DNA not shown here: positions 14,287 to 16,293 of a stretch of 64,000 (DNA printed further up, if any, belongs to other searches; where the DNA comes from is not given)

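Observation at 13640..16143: Unassignable, translationally coupled two-gene operon in the cargo slot of a P4/PICI-like island: candidate novel defence system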

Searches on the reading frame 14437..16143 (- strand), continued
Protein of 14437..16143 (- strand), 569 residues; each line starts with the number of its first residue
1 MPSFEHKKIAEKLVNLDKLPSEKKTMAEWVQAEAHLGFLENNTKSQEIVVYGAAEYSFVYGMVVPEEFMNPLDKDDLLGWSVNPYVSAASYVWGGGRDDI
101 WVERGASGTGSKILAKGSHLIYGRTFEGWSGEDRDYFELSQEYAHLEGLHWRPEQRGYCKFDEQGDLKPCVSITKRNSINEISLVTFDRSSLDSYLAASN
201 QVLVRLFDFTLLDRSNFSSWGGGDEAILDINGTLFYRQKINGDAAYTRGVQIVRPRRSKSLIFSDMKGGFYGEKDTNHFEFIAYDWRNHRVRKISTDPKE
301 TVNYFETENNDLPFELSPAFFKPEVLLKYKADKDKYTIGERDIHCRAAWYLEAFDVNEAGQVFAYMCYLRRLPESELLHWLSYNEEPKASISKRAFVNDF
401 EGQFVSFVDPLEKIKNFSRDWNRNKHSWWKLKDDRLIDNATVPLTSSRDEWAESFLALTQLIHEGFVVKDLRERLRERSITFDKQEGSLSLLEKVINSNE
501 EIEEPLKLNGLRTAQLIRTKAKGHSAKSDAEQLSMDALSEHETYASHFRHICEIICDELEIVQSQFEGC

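Call 47: search_dna_similar(query=window:14437-16143:-, collection=plasmids, mode=protein, max_rows=25)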
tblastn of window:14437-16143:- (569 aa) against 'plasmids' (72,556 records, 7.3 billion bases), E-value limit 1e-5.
Records with a match: 7; places in all: 7; records where one place covers at least 80% of the query: 2.
Best place of each record, by identity: <60% 7.
By first word of the organism name: Rhodococcus 4; Pseudomonas 3.
By predicted mobility (MOB-suite, as given by PLSDB): non-mobilizable 7.
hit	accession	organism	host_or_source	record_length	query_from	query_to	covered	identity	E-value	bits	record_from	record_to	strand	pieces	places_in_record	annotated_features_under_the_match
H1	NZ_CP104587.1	Pseudomonas aeruginosa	Homo sapiens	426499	29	561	94%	32.2%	2e-78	277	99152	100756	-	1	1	hypothetical protein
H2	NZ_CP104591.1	Pseudomonas aeruginosa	Homo sapiens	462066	29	561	94%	32.2%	2e-78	277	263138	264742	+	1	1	hypothetical protein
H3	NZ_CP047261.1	Pseudomonas syringae pv. maculicola str. ES4326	-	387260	129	551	74%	26.5%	2e-16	91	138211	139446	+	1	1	hypothetical protein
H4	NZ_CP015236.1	Rhodococcus fascians D188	Chrysanthemum x morifolium,Culture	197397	316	524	37%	28.3%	8e-14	83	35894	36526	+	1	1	hypothetical protein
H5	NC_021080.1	Rhodococcus fascians D188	-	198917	316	524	37%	28.3%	8e-14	83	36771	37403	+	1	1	hypothetical protein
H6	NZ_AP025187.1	Rhodococcus sp. RDE2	-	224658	316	566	44%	23.5%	2e-11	75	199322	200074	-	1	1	hypothetical protein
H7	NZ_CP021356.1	Rhodococcus oxybenzonivorans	river sediment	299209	316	521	36%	24.1%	1e-7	62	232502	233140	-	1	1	hypothetical protein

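Call 48: search_dna_similar(query=window:14437-16143:-, collection=phages, mode=protein, max_rows=15)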
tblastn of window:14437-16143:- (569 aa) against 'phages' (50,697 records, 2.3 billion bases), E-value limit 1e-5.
No match.

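Call 49: get_annotated_region(hit=H1, flank=8000)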
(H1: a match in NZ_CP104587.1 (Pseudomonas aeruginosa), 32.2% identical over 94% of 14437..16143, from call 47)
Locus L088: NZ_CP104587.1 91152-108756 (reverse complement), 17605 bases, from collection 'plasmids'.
description: Pseudomonas aeruginosa strain WTJH6 plasmid pWTJH6, complete sequence
organism: Pseudomonas aeruginosa (NCBI taxid 287)
taxonomy: Bacteria; Pseudomonadota; Gammaproteobacteria; Pseudomonadales; Pseudomonadaceae; Pseudomonas; Pseudomonas aeruginosa
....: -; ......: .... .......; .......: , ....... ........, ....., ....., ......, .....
typing (MOB-suite, as given by PLSDB): non-mobilizable; replicon rep_cluster_1115; mating-pair formation MPF_I
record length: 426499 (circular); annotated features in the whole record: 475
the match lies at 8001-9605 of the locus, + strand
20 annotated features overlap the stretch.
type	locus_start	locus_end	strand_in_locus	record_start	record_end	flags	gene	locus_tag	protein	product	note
CDS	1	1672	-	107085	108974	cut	-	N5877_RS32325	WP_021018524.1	AAA family ATPase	-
CDS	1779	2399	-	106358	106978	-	-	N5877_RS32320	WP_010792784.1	hypothetical protein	-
CDS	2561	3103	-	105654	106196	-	-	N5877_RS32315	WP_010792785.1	hypothetical protein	-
CDS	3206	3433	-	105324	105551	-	-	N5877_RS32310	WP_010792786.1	hypothetical protein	-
CDS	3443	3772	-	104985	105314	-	-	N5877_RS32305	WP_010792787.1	hypothetical protein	-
CDS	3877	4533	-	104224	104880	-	-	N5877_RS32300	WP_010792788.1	Bax inhibitor-1 family protein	-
CDS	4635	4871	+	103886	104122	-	-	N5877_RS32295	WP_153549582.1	hypothetical protein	-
CDS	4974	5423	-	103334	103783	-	-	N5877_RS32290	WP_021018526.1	hypothetical protein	-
CDS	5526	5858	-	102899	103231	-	-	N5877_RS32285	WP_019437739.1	Arc family DNA-binding protein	-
CDS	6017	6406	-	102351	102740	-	-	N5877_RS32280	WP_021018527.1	hypothetical protein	-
CDS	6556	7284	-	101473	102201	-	-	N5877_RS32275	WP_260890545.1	hypothetical protein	-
CDS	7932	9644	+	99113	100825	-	-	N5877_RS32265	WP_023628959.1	hypothetical protein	-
CDS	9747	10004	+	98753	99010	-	-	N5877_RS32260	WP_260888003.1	hypothetical protein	-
CDS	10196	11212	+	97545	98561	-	-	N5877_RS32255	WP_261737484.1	SAVED domain-containing protein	-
CDS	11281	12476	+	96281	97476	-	-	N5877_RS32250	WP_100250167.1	IS3-like element ISPpu29 family transposase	-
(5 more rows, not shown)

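Call 50: get_annotated_region(hit=H4, flank=6000)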
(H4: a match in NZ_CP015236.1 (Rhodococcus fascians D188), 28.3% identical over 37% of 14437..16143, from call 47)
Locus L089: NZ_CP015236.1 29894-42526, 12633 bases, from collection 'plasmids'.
description: Rhodococcus fascians D188 plasmid pFiD188, complete sequence
organism: Rhodococcus fascians D188 (NCBI taxid 1051973)
taxonomy: Bacteria; Actinomycetota; Actinomycetes; Mycobacteriales; Nocardiaceae; Rhodococcus; Rhodococcus fascians; Rhodococcus fascians D188
host: -; source: Chrysanthemum x morifolium,Culture; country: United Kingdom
typing (MOB-suite, as given by PLSDB): non-mobilizable
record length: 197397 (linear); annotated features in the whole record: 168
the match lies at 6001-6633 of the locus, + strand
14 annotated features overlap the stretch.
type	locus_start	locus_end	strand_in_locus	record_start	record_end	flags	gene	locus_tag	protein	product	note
CDS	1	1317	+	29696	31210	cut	-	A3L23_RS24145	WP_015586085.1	hypothetical protein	-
CDS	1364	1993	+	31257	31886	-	-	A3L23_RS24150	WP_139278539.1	hypothetical protein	-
CDS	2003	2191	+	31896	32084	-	-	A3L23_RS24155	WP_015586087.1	hypothetical protein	-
CDS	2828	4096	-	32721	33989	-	bcmE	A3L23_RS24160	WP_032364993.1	thiamine pyridinylase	GO:0009230 - thiamine catabolic process [Evidence IEA]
CDS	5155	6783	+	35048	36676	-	-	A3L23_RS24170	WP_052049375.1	hypothetical protein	-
CDS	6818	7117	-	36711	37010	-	-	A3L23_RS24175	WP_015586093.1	hypothetical protein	-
CDS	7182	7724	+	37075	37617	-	-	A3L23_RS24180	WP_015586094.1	hypothetical protein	-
CDS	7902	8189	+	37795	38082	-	-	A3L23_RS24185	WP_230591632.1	type II toxin-antitoxin system Phd/YefM family antitoxin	-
CDS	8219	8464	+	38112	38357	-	-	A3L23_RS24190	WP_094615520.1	type II toxin-antitoxin system RelE/ParE family toxin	GO:0030541 - plasmid partitioning [Evidence IEA]; GO:0051290 - protein heterotetramerization [Evidence IEA]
CDS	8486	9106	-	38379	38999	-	-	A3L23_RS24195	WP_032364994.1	hypothetical protein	-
CDS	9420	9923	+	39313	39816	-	-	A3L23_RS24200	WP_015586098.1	hypothetical protein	-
CDS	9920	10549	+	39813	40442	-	-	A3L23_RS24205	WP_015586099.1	RES family NAD+ phosphorylase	-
CDS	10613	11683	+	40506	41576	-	-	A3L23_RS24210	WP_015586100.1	ATPase AAA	-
CDS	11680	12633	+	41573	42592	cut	-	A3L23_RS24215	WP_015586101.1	ATP-binding protein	-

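Call 51: get_annotated_region(hit=H3, flank=6000)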
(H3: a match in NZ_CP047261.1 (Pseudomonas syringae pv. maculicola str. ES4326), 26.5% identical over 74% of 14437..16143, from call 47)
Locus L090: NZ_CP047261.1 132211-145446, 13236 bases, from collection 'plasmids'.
description: Pseudomonas syringae pv. maculicola str. ES4326 plasmid pPma4326F, complete sequence
organism: Pseudomonas syringae pv. maculicola str. ES4326 (NCBI taxid 629265)
taxonomy: Bacteria; Pseudomonadota; Gammaproteobacteria; Pseudomonadales; Pseudomonadaceae; Pseudomonas; Pseudomonas syringae group genomosp. 3; Pseudomonas syringae pv. maculicola str. ES4326
host: -; source: -; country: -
typing (MOB-suite, as given by PLSDB): non-mobilizable; replicon rep_cluster_1081; mating-pair formation MPF_I
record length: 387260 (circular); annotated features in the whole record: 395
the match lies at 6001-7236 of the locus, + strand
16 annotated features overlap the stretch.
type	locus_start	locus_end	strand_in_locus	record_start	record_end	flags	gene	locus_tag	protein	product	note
CDS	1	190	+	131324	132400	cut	-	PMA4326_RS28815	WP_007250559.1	hypothetical protein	-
CDS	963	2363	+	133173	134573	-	gmtY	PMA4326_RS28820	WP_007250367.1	gamma-mobile-trio recombinase GmtY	-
CDS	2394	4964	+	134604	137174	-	-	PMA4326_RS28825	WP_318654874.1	VPA1269 family protein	-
CDS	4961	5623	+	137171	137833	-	gmtX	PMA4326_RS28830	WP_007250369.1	gamma-mobile-trio protein GmtX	-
CDS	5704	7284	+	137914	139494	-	-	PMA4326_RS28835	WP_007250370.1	hypothetical protein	-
CDS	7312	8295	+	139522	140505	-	-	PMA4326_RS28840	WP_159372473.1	hypothetical protein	-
CDS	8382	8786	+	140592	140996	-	-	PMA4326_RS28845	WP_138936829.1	hypothetical protein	-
CDS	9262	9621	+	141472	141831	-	-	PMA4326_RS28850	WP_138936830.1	hypothetical protein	-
CDS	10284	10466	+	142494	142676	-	-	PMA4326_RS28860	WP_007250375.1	hypothetical protein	-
CDS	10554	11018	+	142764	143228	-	-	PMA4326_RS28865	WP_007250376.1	hypothetical protein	-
CDS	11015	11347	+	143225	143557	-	-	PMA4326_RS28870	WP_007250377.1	hypothetical protein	-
CDS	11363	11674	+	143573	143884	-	-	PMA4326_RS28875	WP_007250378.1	hypothetical protein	-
CDS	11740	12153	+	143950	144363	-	-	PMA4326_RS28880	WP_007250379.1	hypothetical protein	-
CDS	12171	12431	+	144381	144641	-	-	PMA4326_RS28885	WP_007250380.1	hypothetical protein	-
CDS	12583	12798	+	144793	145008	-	-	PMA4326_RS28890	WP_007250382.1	hypothetical protein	-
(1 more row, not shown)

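Call 58: search_protein_families(library=pfam, proteins=[L089:5155-6780:+, L090:5704-7281:+, L090:7312-8292:+, L088:7932-9641:+, L089:7182-7721:+, L003:11794-12402:+, L036:2699-3496:+, L017:10326-11306:+, L043:11706-13079:+], max_evalue=1)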
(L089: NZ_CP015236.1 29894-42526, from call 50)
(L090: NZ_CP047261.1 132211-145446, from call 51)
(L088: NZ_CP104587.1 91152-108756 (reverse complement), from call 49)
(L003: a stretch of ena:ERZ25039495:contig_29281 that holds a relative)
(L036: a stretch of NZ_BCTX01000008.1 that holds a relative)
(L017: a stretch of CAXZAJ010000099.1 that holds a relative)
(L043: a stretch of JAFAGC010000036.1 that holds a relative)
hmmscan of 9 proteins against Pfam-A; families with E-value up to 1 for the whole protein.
L089:5155-6780:+ (542 aa): 1 family
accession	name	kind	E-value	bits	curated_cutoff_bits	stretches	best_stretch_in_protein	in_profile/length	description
PF24351.1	DUF7511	-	0.2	11.6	27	1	293-313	6-26/47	Domain of unknown function (DUF7511)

L090:5704-7281:+ (526 aa): 1 family
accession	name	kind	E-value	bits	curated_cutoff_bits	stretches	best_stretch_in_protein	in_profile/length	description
PF10945.13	CBP_BcsR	-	0.14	12.3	25.2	1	96-114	8-26/41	Cellulose biosynthesis protein BcsR-like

L090:7312-8292:+ (327 aa): 0 families

L088:7932-9641:+ (570 aa): 0 families

L089:7182-7721:+ (180 aa): 1 family
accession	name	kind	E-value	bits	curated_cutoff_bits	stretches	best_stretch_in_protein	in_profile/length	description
PF03473.23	MOSC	-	0.17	12.4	22.7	1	146-175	9-39/120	MOSC domain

L003:11794-12402:+ (203 aa): 0 families

L036:2699-3496:+ (266 aa): 1 family
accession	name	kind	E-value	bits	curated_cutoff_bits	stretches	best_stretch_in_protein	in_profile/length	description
PF18534.6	HBD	-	0.18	12.5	32.9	1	144-173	23-52/84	Helical bundle domain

L017:10326-11306:+ (327 aa): 1 family
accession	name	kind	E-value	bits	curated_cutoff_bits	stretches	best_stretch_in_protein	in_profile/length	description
PF04055.27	Radical_SAM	-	1.4e-16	61.5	29.5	1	69-213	3-162/166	Radical SAM superfamily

L043:11706-13079:+ (458 aa): 2 families
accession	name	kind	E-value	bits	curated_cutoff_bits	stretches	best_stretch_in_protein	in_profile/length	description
PF04326.19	SLFN_AlbA_2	-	5.7e-16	59.5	25.3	1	295-440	1-117/118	Schlafen, AlbA_2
PF04454.18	Linocin_M18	-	0.041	13.6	24.3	1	316-399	90-174/253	Encapsulating protein for peroxidase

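Call 74: search_protein_families(library=pfam, alignment_id=A5, max_evalue=10)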
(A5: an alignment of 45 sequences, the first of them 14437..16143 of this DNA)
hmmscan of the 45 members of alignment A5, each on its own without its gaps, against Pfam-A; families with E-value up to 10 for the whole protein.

A. member 1, window:14437-16143:- (569 aa): 0 families

B. families by the number of members that match (of 45 scanned): 20 families
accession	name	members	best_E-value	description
PF23380.1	VIN3_C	1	0.017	VIN3-like, C-terminal domain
PF09974.14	DUF2209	1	0.031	Uncharacterized protein conserved in archaea (DUF2209)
PF14258.12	DUF4350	1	0.036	Domain of unknown function (DUF4350)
PF12410.13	rpo30_N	1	0.04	Poxvirus DNA dependent RNA polymerase 30kDa subunit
PF23672.1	DUF7153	1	0.047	Domain of unknown function (DUF7153)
PF25110.1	TPR_ESP1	1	0.052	Separase-like, TPR repeats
PF18199.6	Dynein_C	1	0.057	Dynein heavy chain C-terminal domain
PF19872.4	DUF6345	1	0.074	Family of unknown function (DUF6345)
PF24734.1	DUF7685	1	0.08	Domain of unknown function (DUF7685)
PF08675.17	RNA_bind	1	0.14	RNA binding domain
PF10945.13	CBP_BcsR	1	0.14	Cellulose biosynthesis protein BcsR-like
PF20017.4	VMAP-M15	1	0.16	vWA-MoxR associated protein middle region (VMAP-M) 15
PF23632.1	SAP_RNF34_RFFL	1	0.17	RNF34/RFFL SAP domain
PF03507.18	CagA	1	0.19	CagA exotoxin phosphopeptide substrate mimic region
PF24351.1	DUF7511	1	0.2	Domain of unknown function (DUF7511)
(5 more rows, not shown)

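Call 95: find_encoding_contigs(protein=P0012, flank=6000, max_places=1)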
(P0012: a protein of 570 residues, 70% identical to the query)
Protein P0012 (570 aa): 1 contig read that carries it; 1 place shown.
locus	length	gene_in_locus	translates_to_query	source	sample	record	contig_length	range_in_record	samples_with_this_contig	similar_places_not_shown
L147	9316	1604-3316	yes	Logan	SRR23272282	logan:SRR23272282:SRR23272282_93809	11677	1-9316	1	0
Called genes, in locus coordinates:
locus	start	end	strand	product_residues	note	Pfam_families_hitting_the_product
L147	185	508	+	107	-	-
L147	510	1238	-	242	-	-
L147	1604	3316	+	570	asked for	-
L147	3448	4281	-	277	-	PF18928:DUF5677 (weak)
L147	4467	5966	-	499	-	-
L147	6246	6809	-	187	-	-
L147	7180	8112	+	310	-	PF03009:GDPD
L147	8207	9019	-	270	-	PF16289:PIN_12, PF18476:PIN_8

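Call 96: find_encoding_contigs(protein=P0016, flank=8000, max_places=1)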
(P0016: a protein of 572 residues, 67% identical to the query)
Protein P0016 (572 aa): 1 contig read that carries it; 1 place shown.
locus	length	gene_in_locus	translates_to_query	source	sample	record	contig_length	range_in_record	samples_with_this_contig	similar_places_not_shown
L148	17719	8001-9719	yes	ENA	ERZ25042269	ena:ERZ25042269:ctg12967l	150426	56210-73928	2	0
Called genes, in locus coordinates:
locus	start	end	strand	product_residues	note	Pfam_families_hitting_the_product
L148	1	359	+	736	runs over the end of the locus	PF13481:AAA_25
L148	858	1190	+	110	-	-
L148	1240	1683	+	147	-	-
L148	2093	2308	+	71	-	-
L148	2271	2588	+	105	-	PF01548:DEDD_Tnp_IS110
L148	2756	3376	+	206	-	PF02371:Transposase_20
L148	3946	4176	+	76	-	-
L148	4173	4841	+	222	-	PF05066:HARE-HTH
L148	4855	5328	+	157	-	PF06094:GGACT (weak)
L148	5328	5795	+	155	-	PF11149:DUF2924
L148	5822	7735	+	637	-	PF00239:Resolvase, PF07508:Recombinase, PF13408:Zn_ribbon_recom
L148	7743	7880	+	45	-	-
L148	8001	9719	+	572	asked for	-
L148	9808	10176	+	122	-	-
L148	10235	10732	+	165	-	-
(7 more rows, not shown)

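Call 98: search_protein_families(library=pfam, proteins=[P0350, L047:11887-12735:-, L050:12028-12843:-, L024:11691-12464:-, L035:11920-12921:-, L026:11355-12104:-, L059:11831-12916:-, L007:12038-12892:-, L032:10745-12511:-], max_evalue=0.01)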
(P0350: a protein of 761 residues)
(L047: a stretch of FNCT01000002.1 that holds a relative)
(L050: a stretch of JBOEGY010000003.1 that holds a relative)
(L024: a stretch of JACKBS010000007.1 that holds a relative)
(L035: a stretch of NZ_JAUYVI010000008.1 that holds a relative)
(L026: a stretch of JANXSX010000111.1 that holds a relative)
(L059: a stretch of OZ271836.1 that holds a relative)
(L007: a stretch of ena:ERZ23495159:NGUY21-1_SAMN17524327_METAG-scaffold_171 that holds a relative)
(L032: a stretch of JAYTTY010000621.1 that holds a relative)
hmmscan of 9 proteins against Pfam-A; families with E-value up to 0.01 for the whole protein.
P0350 (761 aa): 3 families
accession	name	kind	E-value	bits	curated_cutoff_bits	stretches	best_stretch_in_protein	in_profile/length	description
PF13676.11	TIR_2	-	1.5e-17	64.7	28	1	4-111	1-103/122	TIR domain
PF01582.25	TIR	-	4.5e-10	40.1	21.3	1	5-165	2-172/179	TIR domain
PF05397.17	Med15_fungi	-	0.0075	16.9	25.2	0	135-176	4-44/112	Mediator complex subunit 15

L047:11887-12735:- (283 aa): 1 family
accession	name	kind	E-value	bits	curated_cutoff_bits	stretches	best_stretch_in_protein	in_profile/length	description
PF08808.17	RES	-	1.8e-07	31.8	23.2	1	61-235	4-137/157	RES domain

L050:12028-12843:- (272 aa): 5 families
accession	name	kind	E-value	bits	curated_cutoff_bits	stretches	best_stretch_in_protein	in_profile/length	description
PF13683.12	rve_3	-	4.2e-31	106.9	26.5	1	199-264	2-67/67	Integrase core domain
PF00665.32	rve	-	8.3e-21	74.6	32.6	1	113-210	2-102/102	Integrase core domain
PF13276.12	HTH_21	-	8.4e-10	39.2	28.1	1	56-100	14-60/60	HTH-like domain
PF13333.12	rve_2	-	9.5e-06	26.1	22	1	217-269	1-53/56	Integrase core domain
PF24764.1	rva_4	-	0.0027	17.9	26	1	114-229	6-118/194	Integrase core domain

L024:11691-12464:- (258 aa): 2 families
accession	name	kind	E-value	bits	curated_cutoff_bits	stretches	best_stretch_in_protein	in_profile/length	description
PF03372.29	Exo_endo_phos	-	1e-18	68.3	24.5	1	7-244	1-225/225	Endonuclease/Exonuclease/phosphatase family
PF23226.1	Exo_endo_phos_PGAP2IP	-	0.002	17.9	27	1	13-81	17-94/239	PGAP2IP, C-terminal nuclease-like domain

L035:11920-12921:- (334 aa): 0 families

L026:11355-12104:- (250 aa): 4 families
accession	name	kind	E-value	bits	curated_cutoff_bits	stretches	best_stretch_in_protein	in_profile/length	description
PF14622.11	Ribonucleas_3_3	-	5.4e-29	101.4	35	1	39-158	5-124/128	Ribonuclease-III-like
PF00636.31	Ribonuclease_3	-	7e-24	85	27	1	57-146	1-102/102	Ribonuclease III domain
PF00035.32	dsrm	-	1.1e-16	61.6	23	1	174-240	1-66/66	Double-stranded RNA binding motif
PF22935.1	RM44_endonuclase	-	0.0017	18.9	27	1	48-141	51-139/139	Large ribosomal subunit protein mL44, endonuclease domain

L059:11831-12916:- (362 aa): 3 families
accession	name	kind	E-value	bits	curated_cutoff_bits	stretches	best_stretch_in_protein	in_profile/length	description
PF21248.3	SoFic-like_C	-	2e-26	92.4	27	1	278-354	1-76/76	Protein adenylyltransferase SoFic-like, C-terminal domain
PF13784.11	Fic_N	-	1.3e-25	89.6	26.7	1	28-105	4-81/82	Fic/DOC family N-terminal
PF02661.23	Fic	-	5.6e-16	59.6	24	1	139-213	28-93/93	Fic/DOC family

L007:12038-12892:- (285 aa): 1 family
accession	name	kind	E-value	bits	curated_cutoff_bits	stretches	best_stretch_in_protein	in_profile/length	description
PF18928.5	DUF5677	-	5.6e-07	30.2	27.1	1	81-214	28-157/166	Family of unknown function (DUF5677)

L032:10745-12511:- (589 aa): 2 families
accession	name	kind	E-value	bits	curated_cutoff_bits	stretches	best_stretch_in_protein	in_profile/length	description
PF15919.11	HicB_lk_antitox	-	8e-09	36.1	27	1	531-582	2-53/123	HicB_like antitoxin of bacterial toxin-antitoxin system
PF08972.17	DUF1902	-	0.0019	18.8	22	1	537-575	10-48/74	Domain of unknown function (DUF1902)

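Call 101: find_homologous_proteins(query=P0350)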
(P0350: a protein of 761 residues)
Query P0350 (761 aa): 344 proteins with E <= 0.001 among 8000 candidates; the best 120 are listed.
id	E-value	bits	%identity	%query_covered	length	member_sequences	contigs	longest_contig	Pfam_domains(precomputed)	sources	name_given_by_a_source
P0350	0.0e+0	1768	100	100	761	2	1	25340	PF01582.26,PF13676.12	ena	-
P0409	0.0e+0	1226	70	100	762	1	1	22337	PF01582.26,PF13676.12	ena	-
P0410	0.0e+0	1111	84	75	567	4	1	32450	-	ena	-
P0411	1.2e-271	921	72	75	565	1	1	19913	-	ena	-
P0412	5.0e-255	866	70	71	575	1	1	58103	-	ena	-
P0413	1.9e-242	825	64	75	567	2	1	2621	-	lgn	-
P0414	4.7e-236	803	61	75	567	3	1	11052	-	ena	-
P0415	8.3e-233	793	62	75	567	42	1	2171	-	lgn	-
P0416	1.4e-229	782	60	75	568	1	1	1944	-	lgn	-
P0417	3.2e-229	781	61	75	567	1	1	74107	-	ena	-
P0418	1.4e-228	779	60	75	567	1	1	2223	-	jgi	-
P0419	7.2e-227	773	60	75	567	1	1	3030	-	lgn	-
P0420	7.1e-225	766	60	75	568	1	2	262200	-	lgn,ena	-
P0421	9.5e-223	759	59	75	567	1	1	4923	-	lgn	-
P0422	3.4e-220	751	57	75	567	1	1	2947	-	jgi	jgi:hypothetical protein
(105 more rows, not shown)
